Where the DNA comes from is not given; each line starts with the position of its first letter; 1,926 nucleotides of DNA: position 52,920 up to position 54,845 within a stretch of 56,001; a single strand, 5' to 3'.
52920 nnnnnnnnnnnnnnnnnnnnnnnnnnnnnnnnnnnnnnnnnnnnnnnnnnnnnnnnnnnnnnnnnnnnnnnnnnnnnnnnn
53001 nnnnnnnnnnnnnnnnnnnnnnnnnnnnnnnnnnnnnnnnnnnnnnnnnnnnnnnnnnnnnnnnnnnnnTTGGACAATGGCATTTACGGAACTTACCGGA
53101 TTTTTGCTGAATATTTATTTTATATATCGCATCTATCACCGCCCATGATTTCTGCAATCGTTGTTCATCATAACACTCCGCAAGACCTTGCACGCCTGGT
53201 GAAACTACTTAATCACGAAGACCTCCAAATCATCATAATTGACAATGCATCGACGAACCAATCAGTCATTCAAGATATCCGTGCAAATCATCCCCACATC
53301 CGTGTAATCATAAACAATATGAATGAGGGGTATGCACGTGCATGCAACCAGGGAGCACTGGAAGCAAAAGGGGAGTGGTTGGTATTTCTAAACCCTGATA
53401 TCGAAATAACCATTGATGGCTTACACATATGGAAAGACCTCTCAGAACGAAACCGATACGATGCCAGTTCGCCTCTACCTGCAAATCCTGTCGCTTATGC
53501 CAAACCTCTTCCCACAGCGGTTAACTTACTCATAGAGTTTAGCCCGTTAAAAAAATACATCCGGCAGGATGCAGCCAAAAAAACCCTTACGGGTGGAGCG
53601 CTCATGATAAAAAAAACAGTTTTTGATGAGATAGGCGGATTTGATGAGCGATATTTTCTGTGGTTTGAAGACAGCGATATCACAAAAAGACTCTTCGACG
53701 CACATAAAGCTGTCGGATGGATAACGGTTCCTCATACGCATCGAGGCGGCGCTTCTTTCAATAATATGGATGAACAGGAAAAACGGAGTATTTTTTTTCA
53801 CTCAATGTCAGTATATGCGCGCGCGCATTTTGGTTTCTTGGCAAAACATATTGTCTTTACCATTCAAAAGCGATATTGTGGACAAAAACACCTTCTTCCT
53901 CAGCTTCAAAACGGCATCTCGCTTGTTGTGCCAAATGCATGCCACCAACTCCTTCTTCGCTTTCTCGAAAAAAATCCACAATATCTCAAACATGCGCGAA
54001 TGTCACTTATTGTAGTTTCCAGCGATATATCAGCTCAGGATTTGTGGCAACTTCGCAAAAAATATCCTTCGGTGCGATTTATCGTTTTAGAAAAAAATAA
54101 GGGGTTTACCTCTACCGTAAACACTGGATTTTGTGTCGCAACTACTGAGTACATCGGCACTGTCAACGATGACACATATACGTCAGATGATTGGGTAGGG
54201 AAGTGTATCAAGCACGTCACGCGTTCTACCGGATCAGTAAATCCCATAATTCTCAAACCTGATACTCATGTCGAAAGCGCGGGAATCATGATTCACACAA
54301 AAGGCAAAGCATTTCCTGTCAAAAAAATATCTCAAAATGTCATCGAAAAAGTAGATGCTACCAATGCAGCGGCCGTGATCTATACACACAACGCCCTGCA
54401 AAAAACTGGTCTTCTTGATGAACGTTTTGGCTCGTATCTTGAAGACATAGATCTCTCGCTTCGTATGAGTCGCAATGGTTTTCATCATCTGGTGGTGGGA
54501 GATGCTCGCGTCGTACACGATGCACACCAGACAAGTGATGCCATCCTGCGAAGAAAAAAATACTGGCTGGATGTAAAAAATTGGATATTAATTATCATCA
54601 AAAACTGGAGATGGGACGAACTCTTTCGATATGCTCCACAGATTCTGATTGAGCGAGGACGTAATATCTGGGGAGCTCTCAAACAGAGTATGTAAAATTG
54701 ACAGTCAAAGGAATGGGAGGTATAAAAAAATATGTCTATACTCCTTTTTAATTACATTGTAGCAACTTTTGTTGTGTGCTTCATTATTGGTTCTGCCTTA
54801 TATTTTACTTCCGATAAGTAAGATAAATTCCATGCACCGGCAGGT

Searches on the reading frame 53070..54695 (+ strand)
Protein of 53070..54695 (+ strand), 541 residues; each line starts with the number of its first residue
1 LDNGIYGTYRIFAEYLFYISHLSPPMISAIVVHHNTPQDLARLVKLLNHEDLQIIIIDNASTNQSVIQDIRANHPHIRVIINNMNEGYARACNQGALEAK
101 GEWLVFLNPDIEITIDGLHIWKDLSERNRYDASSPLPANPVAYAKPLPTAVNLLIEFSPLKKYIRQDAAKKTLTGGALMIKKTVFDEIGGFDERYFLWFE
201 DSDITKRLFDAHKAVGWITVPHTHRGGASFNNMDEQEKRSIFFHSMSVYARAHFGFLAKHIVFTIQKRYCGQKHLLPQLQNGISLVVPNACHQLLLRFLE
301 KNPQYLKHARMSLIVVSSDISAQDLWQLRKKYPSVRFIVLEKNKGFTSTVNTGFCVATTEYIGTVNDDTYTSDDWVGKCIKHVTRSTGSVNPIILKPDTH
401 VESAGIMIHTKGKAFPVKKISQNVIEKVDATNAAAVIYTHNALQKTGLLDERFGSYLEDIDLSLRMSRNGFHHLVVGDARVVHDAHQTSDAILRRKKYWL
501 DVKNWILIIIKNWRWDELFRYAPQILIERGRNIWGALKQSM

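Call 18: find_encoding_contigs(protein=window:53070-54695:+, flank=10000, max_places=10)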
Protein window:53070-54695:+ (541 aa): no gene with exactly this product is on record in the collection.
